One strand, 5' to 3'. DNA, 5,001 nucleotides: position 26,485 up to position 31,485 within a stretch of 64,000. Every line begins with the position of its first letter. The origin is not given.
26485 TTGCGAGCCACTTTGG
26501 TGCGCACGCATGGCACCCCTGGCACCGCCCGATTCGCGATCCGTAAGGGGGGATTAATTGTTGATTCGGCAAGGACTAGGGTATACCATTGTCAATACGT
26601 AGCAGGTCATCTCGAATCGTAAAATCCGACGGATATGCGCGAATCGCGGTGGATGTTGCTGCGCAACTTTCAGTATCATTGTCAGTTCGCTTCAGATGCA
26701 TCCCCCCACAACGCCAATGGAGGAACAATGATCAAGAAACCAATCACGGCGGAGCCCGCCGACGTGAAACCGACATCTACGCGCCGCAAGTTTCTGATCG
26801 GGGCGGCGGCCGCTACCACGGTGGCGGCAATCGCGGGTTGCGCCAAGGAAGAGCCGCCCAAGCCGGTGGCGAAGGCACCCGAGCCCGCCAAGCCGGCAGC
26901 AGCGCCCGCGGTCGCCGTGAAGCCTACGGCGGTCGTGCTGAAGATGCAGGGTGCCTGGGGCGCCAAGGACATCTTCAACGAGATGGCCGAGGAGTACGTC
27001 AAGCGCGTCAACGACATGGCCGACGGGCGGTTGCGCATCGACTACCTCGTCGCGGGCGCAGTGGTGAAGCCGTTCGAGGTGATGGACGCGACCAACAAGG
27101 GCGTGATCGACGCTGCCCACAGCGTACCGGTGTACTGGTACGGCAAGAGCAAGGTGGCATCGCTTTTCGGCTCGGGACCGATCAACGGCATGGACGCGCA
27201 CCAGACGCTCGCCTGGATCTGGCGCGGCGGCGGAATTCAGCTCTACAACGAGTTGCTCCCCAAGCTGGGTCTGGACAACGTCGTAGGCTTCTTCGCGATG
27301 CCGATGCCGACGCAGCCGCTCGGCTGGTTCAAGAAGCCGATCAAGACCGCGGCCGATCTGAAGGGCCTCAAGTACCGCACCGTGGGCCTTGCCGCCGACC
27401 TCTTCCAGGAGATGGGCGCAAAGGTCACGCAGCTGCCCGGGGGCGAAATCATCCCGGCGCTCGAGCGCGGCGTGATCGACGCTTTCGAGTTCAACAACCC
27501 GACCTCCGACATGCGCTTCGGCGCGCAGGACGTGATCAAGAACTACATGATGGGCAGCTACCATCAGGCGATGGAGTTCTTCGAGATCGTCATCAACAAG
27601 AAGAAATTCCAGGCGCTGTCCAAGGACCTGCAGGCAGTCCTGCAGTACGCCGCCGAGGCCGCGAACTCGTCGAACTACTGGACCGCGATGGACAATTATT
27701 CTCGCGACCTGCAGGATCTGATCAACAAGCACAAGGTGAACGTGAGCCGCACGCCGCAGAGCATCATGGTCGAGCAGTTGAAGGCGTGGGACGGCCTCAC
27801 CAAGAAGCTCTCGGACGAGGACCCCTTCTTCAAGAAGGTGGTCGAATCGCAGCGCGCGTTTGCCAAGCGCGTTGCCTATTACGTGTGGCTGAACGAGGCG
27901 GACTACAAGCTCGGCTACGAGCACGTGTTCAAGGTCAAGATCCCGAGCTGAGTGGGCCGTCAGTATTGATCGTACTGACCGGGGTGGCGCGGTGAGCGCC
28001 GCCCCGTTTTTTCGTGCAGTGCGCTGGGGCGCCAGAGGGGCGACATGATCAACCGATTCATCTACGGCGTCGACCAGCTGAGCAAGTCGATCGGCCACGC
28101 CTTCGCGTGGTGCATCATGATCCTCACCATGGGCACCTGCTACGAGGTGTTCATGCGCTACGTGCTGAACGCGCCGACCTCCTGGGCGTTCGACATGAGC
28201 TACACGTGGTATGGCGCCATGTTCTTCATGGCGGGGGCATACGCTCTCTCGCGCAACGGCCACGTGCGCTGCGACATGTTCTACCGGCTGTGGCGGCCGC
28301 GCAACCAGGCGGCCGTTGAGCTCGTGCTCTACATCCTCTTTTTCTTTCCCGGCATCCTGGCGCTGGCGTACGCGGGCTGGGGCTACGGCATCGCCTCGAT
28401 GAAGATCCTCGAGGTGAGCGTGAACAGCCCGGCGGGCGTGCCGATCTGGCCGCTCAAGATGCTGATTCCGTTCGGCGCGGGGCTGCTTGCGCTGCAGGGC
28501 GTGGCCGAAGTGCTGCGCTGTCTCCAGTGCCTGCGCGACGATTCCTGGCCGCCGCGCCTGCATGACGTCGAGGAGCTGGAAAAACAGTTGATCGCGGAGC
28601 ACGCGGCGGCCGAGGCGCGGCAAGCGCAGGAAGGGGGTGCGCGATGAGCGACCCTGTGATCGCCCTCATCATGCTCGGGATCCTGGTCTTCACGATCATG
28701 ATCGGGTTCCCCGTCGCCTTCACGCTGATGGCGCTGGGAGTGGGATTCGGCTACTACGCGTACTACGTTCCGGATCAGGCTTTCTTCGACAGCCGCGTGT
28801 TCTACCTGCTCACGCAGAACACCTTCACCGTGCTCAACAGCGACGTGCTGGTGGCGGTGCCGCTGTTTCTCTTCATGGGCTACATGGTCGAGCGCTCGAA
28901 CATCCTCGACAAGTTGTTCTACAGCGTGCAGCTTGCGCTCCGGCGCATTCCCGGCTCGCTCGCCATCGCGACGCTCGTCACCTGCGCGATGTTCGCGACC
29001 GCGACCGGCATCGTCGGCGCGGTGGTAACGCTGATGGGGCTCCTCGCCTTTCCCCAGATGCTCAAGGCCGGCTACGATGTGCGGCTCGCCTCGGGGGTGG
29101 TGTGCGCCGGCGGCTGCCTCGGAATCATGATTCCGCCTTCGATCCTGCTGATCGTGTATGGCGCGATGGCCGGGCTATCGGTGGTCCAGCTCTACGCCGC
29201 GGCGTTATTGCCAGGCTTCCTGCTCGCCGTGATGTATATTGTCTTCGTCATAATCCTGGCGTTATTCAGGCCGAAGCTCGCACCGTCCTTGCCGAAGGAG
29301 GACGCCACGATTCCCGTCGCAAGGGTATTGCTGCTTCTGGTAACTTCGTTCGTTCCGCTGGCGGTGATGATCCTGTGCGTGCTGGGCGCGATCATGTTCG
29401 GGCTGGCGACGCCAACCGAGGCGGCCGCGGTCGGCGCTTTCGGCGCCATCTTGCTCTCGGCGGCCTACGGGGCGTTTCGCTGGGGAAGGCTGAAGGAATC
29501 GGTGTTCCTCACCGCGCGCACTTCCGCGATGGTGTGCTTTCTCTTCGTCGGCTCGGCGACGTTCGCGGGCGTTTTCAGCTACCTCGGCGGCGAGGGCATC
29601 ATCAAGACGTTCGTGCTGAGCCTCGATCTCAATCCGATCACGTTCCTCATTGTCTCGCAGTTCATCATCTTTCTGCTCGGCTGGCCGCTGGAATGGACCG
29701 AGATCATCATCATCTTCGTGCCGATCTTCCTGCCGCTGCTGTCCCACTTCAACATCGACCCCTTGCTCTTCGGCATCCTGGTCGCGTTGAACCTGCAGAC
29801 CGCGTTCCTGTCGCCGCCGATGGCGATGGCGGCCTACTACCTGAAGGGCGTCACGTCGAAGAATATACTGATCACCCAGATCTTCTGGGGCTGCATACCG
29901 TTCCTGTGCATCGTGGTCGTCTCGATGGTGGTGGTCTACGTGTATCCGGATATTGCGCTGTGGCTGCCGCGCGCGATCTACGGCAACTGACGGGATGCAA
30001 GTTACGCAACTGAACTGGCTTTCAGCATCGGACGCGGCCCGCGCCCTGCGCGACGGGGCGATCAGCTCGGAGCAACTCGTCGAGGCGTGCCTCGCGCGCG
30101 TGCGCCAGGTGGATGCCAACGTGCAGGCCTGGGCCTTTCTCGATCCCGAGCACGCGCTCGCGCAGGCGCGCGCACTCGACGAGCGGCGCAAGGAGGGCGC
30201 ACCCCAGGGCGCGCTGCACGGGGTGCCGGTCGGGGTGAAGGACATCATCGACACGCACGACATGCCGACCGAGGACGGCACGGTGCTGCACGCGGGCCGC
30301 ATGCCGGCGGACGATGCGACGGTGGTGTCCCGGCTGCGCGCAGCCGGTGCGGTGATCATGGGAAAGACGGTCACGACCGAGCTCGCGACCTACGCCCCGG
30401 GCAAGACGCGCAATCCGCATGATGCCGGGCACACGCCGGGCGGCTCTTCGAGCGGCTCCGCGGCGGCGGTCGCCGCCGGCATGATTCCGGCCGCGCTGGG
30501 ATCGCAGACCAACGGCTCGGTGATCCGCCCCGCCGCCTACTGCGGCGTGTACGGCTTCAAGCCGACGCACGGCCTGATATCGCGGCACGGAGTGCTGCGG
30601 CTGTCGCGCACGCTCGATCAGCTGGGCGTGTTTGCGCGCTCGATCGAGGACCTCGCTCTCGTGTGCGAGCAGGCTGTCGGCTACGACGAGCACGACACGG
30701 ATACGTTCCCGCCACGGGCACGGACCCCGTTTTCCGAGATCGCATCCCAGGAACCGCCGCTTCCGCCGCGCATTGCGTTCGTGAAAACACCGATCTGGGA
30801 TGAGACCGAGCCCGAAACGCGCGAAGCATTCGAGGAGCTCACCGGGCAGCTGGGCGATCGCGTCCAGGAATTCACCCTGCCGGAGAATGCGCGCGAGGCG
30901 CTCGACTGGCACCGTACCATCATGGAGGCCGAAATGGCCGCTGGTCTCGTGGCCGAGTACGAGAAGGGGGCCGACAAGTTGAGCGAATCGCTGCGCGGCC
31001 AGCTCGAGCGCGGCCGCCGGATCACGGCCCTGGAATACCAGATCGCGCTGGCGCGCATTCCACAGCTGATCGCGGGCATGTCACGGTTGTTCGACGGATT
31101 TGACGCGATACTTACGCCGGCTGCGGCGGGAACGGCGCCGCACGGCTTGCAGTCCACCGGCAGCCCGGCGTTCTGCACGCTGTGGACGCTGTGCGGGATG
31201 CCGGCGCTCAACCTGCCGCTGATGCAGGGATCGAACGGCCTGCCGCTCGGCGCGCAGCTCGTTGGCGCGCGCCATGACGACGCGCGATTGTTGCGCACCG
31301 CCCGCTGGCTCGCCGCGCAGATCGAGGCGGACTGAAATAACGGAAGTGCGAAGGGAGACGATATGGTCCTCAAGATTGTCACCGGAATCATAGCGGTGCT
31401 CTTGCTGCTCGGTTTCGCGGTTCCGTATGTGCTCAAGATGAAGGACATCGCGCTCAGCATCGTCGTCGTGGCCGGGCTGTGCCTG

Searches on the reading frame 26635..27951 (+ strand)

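Call 57: search_protein_families(library=pfam, proteins=[window:26635-27951:+], max_evalue=0.00001)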
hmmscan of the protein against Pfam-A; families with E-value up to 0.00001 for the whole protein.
window:26635-27951:+ (438 aa): 1 family
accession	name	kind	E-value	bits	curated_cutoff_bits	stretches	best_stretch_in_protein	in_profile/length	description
PF03480.18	DctP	-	1.6e-31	110.1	23.4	1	108-375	5-266/286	Bacterial extracellular solute-binding protein, family 7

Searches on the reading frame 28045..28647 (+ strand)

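Call 57: search_protein_families(library=pfam, proteins=[window:28045-28647:+], max_evalue=0.00001)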
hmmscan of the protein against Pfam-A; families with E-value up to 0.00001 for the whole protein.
window:28045-28647:+ (200 aa): 1 family
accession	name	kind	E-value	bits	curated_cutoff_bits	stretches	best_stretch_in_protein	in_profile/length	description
PF04290.18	DctQ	-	1.3e-27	96.7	28.3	1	28-161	2-131/132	Tripartite ATP-independent periplasmic transporters, DctQ component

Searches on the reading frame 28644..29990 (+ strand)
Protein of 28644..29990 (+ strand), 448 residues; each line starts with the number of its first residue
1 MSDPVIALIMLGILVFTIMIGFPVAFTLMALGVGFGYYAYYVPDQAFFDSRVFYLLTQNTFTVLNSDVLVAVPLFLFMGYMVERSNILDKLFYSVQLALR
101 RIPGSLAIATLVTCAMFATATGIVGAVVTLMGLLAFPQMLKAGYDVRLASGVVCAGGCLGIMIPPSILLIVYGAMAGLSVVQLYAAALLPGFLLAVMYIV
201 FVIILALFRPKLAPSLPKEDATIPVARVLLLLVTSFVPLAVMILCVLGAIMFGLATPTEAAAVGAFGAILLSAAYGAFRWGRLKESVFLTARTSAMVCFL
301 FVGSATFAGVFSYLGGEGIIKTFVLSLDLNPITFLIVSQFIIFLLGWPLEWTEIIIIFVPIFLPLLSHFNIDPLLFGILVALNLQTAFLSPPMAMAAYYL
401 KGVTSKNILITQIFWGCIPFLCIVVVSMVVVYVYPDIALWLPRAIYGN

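Call 57: search_protein_families(library=pfam, proteins=[window:28644-29990:+], max_evalue=0.00001)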
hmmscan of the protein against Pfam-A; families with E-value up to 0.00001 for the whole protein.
window:28644-29990:+ (448 aa): 1 family
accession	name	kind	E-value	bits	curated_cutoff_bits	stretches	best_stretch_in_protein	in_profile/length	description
PF06808.19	DctM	-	4.9e-74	250.1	23.8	1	11-436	1-412/413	Tripartite ATP-independent periplasmic transporter, DctM component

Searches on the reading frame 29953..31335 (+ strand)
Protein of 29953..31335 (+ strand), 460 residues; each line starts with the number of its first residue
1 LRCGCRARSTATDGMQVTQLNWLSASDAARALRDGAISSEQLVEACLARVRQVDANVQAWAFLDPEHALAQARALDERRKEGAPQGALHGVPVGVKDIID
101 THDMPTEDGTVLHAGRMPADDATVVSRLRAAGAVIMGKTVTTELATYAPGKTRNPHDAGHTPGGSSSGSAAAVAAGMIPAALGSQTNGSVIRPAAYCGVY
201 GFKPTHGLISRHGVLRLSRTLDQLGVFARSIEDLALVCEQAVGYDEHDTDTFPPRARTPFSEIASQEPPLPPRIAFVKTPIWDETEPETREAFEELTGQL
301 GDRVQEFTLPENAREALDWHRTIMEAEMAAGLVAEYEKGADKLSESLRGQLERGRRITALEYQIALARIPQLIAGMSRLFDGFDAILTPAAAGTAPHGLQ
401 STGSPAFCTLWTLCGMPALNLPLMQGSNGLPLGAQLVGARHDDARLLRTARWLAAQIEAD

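Call 57: search_protein_families(library=pfam, proteins=[window:29953-31335:+], max_evalue=0.00001)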
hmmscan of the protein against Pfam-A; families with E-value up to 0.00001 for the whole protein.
window:29953-31335:+ (460 aa): 1 family
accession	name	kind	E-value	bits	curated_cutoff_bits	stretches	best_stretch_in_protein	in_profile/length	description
PF01425.27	Amidase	-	2e-93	314.3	27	1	42-447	2-445/445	Amidase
